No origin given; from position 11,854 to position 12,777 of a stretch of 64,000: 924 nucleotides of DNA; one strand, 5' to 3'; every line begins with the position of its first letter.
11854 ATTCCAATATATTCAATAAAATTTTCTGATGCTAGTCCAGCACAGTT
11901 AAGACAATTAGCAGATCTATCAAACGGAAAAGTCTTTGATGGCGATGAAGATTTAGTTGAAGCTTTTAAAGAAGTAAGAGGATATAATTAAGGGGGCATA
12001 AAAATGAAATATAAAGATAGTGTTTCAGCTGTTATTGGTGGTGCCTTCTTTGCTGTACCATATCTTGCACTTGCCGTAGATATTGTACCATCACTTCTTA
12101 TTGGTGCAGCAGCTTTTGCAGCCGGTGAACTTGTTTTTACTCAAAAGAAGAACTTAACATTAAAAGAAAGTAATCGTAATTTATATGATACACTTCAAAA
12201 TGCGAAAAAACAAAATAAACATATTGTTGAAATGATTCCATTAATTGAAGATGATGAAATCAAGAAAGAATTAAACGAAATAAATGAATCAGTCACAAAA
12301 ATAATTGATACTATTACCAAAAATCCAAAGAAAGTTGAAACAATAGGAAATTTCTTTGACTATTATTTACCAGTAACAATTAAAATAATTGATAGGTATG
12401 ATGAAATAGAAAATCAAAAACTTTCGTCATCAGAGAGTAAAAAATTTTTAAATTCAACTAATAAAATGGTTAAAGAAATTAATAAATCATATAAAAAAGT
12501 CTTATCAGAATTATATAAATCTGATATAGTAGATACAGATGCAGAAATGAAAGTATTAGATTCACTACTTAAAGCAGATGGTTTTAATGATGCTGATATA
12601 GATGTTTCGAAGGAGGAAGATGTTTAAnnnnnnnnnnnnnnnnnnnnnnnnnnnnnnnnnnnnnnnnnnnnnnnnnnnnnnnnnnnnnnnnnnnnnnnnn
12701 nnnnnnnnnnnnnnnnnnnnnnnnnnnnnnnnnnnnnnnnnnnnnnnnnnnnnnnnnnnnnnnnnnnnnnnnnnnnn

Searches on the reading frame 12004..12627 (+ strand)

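Call 67: search_protein_families(library=pfam, proteins=[window:12004-12627:+], max_evalue=0.001)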
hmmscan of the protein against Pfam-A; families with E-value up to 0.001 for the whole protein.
window:12004-12627:+ (207 aa): 1 family
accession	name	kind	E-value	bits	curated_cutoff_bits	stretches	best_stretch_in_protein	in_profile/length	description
PF10112.14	Halogen_Hydrol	-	5.3e-23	82.4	29.8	1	7-185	6-191/191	5-bromo-4-chloroindolyl phosphate hydrolysis protein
